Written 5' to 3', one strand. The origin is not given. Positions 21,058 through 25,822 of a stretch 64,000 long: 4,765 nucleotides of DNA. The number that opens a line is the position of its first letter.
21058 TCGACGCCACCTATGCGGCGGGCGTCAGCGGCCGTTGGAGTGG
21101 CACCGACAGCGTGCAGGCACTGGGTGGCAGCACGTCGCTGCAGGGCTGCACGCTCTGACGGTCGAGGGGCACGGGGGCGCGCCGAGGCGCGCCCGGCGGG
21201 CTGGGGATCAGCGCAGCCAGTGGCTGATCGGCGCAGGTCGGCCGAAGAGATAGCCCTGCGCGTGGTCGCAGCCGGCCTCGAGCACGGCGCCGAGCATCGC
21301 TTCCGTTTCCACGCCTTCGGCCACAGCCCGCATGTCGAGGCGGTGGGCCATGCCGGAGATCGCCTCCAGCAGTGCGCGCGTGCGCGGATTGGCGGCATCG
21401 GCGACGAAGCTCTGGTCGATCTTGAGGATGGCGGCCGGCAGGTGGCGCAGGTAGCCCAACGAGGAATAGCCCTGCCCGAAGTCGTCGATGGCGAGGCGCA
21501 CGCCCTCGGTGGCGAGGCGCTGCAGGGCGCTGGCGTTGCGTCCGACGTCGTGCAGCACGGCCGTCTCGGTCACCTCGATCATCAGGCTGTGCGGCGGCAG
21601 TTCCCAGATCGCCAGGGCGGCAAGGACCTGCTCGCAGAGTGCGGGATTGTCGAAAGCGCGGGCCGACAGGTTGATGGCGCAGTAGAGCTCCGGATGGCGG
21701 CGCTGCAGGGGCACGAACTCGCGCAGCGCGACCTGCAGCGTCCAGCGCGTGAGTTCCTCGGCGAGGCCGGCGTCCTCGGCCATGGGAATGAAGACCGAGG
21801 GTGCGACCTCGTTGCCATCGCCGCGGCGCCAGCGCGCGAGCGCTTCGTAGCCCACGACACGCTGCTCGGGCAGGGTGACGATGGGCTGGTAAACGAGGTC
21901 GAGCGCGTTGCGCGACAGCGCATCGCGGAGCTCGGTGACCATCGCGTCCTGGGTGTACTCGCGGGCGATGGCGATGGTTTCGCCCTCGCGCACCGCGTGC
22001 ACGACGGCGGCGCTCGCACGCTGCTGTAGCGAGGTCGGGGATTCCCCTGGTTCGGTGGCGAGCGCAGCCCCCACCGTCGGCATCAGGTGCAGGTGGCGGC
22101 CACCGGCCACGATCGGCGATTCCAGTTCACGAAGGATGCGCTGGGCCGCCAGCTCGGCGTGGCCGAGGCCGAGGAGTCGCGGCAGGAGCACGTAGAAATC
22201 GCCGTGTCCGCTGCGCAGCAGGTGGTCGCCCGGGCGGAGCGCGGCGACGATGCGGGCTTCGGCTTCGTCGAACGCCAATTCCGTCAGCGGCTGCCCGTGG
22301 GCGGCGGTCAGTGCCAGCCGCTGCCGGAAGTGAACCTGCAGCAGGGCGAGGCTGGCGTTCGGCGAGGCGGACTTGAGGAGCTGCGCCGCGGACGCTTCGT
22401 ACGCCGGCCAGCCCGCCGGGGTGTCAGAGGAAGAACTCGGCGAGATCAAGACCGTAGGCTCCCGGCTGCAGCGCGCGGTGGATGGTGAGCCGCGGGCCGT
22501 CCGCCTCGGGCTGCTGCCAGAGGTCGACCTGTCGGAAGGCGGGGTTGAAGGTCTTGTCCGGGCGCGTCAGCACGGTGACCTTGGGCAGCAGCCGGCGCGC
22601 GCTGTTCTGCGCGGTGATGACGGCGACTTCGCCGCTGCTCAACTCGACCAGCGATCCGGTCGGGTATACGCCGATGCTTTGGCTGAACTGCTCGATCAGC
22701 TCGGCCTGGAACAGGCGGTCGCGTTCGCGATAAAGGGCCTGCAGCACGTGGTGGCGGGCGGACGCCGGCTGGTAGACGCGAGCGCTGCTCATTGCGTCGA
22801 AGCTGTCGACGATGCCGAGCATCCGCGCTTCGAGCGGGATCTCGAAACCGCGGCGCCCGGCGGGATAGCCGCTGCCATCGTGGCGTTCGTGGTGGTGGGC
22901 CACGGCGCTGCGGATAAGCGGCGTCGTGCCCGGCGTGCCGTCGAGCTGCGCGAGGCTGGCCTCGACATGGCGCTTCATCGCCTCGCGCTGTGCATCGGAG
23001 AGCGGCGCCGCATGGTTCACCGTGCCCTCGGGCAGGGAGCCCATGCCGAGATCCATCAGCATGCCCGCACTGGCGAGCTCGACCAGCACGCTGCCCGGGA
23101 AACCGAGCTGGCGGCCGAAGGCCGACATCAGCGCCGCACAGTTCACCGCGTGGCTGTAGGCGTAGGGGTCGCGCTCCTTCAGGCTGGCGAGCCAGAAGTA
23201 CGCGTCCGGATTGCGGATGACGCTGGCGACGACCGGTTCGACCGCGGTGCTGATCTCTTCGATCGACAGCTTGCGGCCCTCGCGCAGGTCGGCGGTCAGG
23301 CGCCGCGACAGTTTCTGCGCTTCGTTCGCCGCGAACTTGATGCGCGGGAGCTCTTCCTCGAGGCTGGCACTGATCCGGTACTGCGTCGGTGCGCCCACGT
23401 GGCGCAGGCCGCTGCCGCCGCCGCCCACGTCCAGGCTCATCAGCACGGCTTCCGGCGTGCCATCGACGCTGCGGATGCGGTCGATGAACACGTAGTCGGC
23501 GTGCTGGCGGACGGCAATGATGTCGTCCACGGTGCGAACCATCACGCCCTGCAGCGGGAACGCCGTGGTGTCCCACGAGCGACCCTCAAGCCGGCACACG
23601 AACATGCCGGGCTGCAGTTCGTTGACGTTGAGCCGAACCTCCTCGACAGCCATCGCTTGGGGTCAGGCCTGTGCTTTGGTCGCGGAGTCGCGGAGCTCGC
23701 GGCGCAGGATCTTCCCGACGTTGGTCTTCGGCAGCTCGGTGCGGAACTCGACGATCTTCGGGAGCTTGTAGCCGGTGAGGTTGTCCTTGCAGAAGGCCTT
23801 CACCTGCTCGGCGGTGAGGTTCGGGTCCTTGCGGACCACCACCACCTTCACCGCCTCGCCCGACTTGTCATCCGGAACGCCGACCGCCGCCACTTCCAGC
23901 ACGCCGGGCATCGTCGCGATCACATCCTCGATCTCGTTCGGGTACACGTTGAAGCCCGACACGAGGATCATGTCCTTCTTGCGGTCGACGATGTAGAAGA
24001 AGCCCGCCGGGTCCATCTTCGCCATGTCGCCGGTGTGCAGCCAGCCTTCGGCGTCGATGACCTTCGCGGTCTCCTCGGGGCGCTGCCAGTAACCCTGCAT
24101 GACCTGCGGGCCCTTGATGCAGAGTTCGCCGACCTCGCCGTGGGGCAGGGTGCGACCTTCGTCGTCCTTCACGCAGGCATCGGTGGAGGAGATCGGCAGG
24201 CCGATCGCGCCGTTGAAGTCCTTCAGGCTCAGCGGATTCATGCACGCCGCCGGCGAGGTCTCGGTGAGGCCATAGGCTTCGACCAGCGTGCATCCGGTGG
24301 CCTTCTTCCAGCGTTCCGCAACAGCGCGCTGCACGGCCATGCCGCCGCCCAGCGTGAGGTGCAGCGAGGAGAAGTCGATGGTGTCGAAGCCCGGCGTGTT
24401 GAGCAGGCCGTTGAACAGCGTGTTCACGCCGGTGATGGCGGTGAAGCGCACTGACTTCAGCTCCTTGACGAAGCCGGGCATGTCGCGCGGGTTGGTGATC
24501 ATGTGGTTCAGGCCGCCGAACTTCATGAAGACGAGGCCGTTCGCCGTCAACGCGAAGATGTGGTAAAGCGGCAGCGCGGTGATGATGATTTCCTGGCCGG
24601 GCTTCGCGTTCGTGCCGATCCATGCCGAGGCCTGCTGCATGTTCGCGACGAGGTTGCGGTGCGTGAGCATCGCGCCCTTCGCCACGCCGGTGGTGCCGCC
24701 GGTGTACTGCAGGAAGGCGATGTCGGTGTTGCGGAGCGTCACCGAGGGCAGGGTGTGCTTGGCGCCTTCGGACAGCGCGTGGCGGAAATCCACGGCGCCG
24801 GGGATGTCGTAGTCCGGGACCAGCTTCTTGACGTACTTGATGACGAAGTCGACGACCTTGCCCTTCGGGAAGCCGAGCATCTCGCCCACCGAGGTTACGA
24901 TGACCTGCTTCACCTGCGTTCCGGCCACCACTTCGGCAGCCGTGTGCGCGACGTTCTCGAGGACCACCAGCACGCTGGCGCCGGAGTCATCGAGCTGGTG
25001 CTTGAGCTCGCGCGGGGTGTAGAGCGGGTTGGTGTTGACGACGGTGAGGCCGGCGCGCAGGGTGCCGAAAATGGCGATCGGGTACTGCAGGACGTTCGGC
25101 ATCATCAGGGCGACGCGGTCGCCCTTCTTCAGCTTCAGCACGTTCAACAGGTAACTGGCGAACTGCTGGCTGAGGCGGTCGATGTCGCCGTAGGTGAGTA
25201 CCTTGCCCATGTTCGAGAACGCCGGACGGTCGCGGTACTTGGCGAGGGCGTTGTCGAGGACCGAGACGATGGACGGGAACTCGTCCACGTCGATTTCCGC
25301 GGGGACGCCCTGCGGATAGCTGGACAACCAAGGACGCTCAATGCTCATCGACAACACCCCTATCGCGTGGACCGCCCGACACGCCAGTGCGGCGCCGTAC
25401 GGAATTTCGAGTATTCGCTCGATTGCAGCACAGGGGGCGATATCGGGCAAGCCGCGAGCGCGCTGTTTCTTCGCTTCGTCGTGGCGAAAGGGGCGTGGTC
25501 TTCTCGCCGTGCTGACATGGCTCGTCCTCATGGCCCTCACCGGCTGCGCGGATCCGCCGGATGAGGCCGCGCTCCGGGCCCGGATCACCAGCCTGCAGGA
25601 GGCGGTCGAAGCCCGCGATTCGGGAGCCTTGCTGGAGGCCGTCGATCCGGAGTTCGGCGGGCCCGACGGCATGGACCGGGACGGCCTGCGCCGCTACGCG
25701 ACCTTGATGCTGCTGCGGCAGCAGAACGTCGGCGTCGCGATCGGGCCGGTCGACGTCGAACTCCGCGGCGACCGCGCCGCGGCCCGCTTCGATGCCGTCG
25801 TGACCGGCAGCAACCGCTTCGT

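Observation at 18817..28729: The rpf/DSF quorum-sensing slot holds a different, DSF-synthase-free c-di-GMP module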

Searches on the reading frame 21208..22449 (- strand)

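Call 3: search_protein_families(library=pfam, proteins=[window:21208-22449:-])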
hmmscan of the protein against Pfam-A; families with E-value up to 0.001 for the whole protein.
window:21208-22449:- (413 aa): 2 families
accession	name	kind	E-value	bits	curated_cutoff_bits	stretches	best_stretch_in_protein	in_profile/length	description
PF00563.25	EAL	-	1.1e-67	228.3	31.3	1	173-405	3-236/236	EAL domain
PF00990.26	GGDEF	-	4.5e-10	40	23.8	1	21-156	19-158/161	Diguanylate cyclase, GGDEF domain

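Call 62: search_protein_families(library=ncbifam, proteins=[window:21208-22449:-], max_evalue=0.01)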
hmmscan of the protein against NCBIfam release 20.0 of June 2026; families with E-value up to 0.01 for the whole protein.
window:21208-22449:- (413 aa): 17 families
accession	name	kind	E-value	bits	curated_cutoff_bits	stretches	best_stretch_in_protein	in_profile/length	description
NF045675.1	PhdiestaseDibA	equivalog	9.6e-70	235.6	980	1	48-408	249-618/623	phosphodiesterase DibA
NF008467.0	PRK11359.1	equivalog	5.3e-57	193.4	857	1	46-408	417-785/800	oxygen-sensing cyclic-di-GMP phosphodiesterase DosP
NF053781.1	cdiGMPphdstlr2612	equivalog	1.8e-56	191.5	1600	1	79-408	918-1258/1268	Tlr1612 family c-di-GMP phosphodiesterase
NF008807.1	PRK11829.1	equivalog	5e-56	190.1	733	1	66-407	305-654/670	biofilm formation regulator HmsP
NF007474.0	PRK10060.1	equivalog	2.1e-55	188.1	782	1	64-409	297-648/663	cyclic di-GMP phosphodiesterase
NF052458.1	PhdiestGepA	equivalog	8.3e-51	173.1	1200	1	69-411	486-837/840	phosphodiesterase GepA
NF007839.0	PRK10551.1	equivalog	8.1e-39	133.6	461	1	172-410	266-505/518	cyclic di-GMP phosphodiesterase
NF052596.1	RR_EAL_PvrR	equivalog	2.8e-38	131.6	580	1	163-405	136-379/398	response regulator cyclic di-GMP phosphodiesterase PvrR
NF007298.0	PRK09776.1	equivalog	3.7e-35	121.1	1135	1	67-412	749-1103/1111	diguanylate cyclase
NF045673.1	c-di-GMPRcptLapD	equivalog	8.3e-33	113.6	1020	1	77-407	314-646/647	cyclic di-GMP receptor LapD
NF052265.1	EAL_dom_RimA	equivalog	1.3e-23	83.6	430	1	183-406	17-234/248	S6 modification regulatory phosphodiesterase RimA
NF051880.1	FlagAsmCDGMPTipF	equivalog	1.6e-19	70.1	600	1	140-409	121-397/421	flagella assembly cyclic-di-GMP phosphodiesterase TipF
NF008281.1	PRK11059.1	equivalog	1.1e-18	66.8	663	1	79-407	300-631/633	RNase E specificity factor CsrD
NF008617.0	PRK11596.1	equivalog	3.6e-08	33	190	1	304-409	141-246/255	cyclic-guanylate-specific phosphodiesterase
NF051476.1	CDiGphdiTpdA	equivalog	5.5e-08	32.1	1000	1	287-402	451-567/570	cyclic di-GMP phosphodiesterase TpdA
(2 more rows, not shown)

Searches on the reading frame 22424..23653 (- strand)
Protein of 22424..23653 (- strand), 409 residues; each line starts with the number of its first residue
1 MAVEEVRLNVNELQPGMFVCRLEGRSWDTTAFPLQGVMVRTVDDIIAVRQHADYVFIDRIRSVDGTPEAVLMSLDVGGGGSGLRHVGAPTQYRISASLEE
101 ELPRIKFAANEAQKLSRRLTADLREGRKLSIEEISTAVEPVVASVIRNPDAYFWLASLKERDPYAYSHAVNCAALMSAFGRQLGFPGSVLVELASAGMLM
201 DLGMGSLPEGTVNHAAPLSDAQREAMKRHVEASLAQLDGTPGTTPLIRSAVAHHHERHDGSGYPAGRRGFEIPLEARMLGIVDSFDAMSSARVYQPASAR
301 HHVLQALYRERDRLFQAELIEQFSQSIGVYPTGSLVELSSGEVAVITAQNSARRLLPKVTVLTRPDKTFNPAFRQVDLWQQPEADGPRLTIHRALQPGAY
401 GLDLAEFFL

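Call 3: search_protein_families(library=pfam, proteins=[window:22424-23653:-])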
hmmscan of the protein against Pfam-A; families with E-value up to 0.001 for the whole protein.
window:22424-23653:- (409 aa): 3 families
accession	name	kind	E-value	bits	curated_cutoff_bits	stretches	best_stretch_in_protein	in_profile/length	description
PF13487.12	HD_5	-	5.1e-26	91.9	27.2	1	158-313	7-164/170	HD domain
PF11871.13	DUF3391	-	9.3e-15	55.8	27.8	1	7-133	3-135/136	Domain of unknown function (DUF3391)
PF01966.28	HD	-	2e-06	28.5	22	1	166-288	2-116/116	HD domain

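Call 17: find_related_loci(query=window:22424-23653:-, collection=genome_contigs, flank=10000)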
Query window:22424-23653:- (409 aa) in genome_contigs; peptide patterns used: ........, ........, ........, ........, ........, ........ (x = any residue, [..] = any of these).
440 stretches matched a pattern; 325 encode a relative of the query (tblastn E <= 1e-3); the best 80 are kept; 80 distinct loci.
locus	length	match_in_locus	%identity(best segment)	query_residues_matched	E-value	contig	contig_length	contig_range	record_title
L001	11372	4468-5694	98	1-409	0e+0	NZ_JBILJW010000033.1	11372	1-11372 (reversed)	MAG: Silanimonas sp. isolate ME2017-06-18_3300042864_group7_bin162 Rohwer_bin2510_scaffold_3722_c1, whole genome shotgun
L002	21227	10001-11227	98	1-409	0e+0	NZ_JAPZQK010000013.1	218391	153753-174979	MAG: Silanimonas sp. isolate LE19-41.2B c_000000001792, whole genome shotgun sequence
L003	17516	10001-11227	93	1-409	0e+0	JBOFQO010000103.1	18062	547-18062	MAG: Silanimonas sp. isolate WFFMC_MAG_208 k139_709654_flag=0_multi=5.7714_len=18062, whole genome shotgun sequence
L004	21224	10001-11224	84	1-409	0e+0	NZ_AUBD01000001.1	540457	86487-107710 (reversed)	Silanimonas lenta DSM 16282 G408DRAFT_scaffold00001.1_C, whole genome shotgun sequence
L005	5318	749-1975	82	1-409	0e+0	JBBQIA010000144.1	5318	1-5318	MAG: Lysobacterales bacterium isolate Co_metawrap_857 Cmw_857_k141_25816150_length_5318_cov_7.0000, whole genome shotgun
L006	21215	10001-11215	80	5-409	0e+0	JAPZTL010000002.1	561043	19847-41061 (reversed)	MAG: Silanimonas sp. isolate LE19-98.1A c_000000004424, whole genome shotgun sequence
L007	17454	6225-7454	59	1-409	6e-156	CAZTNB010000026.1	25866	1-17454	MAG TPA_asm: uncultured Gammaproteobacteria bacterium isolate SRP342105_co3_209 genome assembly, contig: NODE_1398_lengt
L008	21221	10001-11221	54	1-409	4e-139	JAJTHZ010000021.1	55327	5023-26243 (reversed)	MAG: Lysobacteraceae bacterium isolate CoA8_M120 k141_4141303, whole genome shotgun sequence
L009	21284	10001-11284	46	1-409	2e-110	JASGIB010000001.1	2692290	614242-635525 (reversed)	MAG: Thermomonas sp. isolate 5N025 JMF-2111-06-0005.ont.bin.25_0, whole genome shotgun sequence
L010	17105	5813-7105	43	1-409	4e-104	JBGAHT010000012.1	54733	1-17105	MAG: Thermomonas sp. isolate MAG_MBR_H125.61 MBRH125-61_opera_contig_1872, whole genome shotgun sequence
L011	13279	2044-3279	44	1-409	9e-104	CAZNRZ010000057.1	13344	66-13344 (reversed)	MAG TPA_asm: uncultured Lysobacter sp. isolate binchicken_co105_230 genome assembly, contig: NODE_5869_length_13344_cov_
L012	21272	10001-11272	42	1-409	2e-101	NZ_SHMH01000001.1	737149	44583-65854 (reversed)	Pseudoxanthomonas winnipegensis strain NML 130738 NML130738_1, whole genome shotgun sequence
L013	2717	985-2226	42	3-409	3e-105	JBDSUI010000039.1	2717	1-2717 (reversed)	MAG: Pseudoxanthomonas sp. isolate cluster1_bin.578 k127_14467234, whole genome shotgun sequence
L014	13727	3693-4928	44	1-409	1e-96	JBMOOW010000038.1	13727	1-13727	MAG: Pseudomonadota bacterium isolate Betzabe_MAG112 MAG112_38, whole genome shotgun sequence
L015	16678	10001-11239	43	1-409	2e-95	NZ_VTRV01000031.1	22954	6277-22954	Cognatilysobacter lacus strain UKS-15 UKS_15_3_scaffold31, whole genome shotgun sequence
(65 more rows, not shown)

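Call 42: search_solved_structures(query=window:22424-23653:-, show_alignments=3, max_evalue=0.00001)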
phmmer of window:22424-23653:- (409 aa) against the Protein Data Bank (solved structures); distinct sequences matched with E-value up to 0.00001: 5.
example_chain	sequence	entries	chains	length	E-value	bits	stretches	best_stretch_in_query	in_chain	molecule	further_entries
4mcw_A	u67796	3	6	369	1.3e-16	63.9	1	149-325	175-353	Metal dependent phosphohydrolase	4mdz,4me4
5z7c_A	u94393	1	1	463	6.5e-14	55.1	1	160-302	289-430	3'3'-cGAMP-specific phosphodiesterase 3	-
9rbz_A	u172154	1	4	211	4.2e-12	49.1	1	150-327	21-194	HD domain/sensory box protein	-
9rc0_A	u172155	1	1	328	1.2e-11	47.6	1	149-327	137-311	HD domain/sensory box protein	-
4r8z_A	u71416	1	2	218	4.5e-11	45.7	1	177-323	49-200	Cyclic di-GMP phosphodiesterase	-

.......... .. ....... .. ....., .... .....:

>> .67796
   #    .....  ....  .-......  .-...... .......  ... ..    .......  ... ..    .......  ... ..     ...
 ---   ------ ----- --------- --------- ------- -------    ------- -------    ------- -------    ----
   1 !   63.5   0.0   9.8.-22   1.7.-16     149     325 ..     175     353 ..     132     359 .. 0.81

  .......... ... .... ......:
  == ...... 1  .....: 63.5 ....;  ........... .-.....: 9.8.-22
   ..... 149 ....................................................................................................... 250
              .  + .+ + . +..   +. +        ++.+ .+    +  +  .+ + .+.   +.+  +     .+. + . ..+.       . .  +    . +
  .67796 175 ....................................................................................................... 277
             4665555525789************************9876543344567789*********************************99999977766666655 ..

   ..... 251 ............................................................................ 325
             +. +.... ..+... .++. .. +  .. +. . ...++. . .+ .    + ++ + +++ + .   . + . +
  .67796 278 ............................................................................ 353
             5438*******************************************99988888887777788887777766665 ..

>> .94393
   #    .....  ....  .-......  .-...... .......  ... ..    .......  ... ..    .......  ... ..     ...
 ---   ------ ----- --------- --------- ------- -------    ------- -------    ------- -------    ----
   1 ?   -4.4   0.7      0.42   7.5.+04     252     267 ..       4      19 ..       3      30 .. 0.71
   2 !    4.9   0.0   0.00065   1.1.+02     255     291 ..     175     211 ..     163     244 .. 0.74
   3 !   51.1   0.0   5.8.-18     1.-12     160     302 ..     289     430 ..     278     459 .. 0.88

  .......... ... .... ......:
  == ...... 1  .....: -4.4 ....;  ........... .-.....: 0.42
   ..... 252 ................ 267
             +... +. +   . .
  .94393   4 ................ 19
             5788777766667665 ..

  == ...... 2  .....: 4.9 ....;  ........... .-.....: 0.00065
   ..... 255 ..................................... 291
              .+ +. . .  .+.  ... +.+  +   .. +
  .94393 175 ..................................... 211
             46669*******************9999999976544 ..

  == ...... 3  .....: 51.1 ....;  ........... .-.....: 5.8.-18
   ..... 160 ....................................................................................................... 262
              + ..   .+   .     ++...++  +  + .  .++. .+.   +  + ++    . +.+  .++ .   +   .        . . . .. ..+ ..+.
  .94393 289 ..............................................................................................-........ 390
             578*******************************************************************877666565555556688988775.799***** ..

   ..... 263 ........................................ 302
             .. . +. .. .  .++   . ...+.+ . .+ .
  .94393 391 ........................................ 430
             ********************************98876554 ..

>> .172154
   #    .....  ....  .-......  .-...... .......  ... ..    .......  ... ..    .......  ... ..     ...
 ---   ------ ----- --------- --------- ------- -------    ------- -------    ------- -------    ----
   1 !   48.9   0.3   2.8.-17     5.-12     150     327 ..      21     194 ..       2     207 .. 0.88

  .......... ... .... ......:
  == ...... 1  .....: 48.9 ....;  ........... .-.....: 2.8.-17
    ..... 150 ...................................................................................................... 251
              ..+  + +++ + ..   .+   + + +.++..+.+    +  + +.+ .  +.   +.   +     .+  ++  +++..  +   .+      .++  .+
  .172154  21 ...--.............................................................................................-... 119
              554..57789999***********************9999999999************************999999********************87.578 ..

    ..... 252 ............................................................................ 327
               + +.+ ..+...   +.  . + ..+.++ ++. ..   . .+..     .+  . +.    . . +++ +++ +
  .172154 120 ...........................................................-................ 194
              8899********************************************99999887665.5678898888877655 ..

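Call 62: search_protein_families(library=ncbifam, proteins=[window:22424-23653:-], max_evalue=0.01)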
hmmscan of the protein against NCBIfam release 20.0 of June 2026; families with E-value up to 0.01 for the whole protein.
window:22424-23653:- (409 aa): 1 family
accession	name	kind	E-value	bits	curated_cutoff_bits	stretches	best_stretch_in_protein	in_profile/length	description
NF053512.1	nitric_RR_NosR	exception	1.4e-20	73.8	400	1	160-329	187-356/422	response regulator c-di-GMP phosphodiesterase, NosR family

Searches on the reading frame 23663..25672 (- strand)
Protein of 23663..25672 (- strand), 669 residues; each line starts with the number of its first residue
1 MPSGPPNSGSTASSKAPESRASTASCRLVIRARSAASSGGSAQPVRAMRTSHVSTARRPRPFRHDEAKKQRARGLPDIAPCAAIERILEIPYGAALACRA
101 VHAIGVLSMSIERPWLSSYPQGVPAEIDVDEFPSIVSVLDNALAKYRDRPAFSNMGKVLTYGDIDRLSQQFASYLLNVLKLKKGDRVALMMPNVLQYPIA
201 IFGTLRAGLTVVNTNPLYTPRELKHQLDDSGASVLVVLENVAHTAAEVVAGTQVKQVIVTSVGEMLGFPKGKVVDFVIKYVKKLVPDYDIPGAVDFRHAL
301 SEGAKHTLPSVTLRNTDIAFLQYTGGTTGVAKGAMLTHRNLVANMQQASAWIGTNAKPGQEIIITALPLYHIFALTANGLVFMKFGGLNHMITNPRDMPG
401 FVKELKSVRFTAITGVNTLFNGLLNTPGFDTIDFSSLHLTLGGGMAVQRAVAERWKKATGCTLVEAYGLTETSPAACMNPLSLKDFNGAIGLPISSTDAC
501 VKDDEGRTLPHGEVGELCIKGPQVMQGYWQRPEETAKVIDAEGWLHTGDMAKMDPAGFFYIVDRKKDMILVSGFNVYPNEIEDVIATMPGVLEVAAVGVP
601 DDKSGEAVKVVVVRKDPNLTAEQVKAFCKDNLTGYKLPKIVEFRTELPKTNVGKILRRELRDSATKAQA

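Call 3: search_protein_families(library=pfam, proteins=[window:23663-25672:-])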
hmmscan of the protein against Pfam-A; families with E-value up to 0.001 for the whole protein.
window:23663-25672:- (669 aa): 2 families
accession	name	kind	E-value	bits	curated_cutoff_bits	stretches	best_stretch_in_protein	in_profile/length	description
PF00501.34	AMP-binding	-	7e-93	311.9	29.9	1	140-529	2-384/384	AMP-binding enzyme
PF13193.12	AMP-binding_C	-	2.7e-17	63.9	24.5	1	580-654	1-76/76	AMP-binding enzyme C-terminal domain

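Call 62: search_protein_families(library=ncbifam, proteins=[window:23663-25351:-], max_evalue=0.01)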
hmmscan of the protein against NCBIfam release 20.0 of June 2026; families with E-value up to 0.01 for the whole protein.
window:23663-25351:- (562 aa): 110 families (the best 25 are shown)
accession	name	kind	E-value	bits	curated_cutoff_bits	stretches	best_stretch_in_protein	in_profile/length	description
NF006442.0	PRK08751.1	equivalog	0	1045.8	1023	1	2-558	1-559/560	long-chain fatty acid--CoA ligase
NF006523.0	PRK08974.1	equivalog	1.7e-261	868.3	884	1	5-559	2-555/561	long-chain-fatty-acid--CoA ligase FadD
NF005463.0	PRK07059.1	subfamily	6.4e-260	863.3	869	1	5-556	2-555/557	long-chain-fatty-acid--CoA ligase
NF004229.0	PRK05677.1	subfamily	4.4e-247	821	879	1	4-560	2-558/563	long-chain-fatty-acid--CoA ligase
NF009139.0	PRK12492.1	equivalog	5e-222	738.3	1018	1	8-557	6-562/562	long-chain-fatty-acid--CoA ligase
NF005220.0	PRK06710.1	equivalog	4.7e-140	467.3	1116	1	2-557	1-553/563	long-chain-fatty-acid--CoA ligase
NF004114.0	PRK05605.1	equivalog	4.9e-140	467.6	766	1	4-559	13-571/575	long-chain-fatty-acid--CoA ligase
NF006181.0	PRK08314.1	subfamily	1.9e-120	402.8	705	1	5-560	4-557/563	long-chain-fatty-acid--CoA ligase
NF004837.0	PRK06187.1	subfamily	2.1e-120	402.5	476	1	27-560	9-525/531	long-chain-fatty-acid--CoA ligase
NF006182.0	PRK08316.1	subfamily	1.4e-98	330.6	663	1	28-560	13-520/523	fatty acyl-CoA synthetase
TIGR03205.1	pimA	equivalog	1.2e-96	324.3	705.6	1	12-554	8-541/541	dicarboxylate--CoA ligase PimA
NF004822.0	PRK06178.1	equivalog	1.3e-96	324.5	782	1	5-559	15-569/571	acyl-CoA synthetase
NF005702.0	PRK07514.1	subfamily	1.3e-93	314.1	558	2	195-558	143-501/506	malonyl-CoA synthase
NF009233.0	PRK12583.1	subfamily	6.3e-90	302.2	832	1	28-559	20-552/558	fatty acid CoA ligase family protein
NF005307.0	PRK06839.1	equivalog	8.7e-89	298.4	748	1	47-555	23-491/496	o-succinylbenzoate--CoA ligase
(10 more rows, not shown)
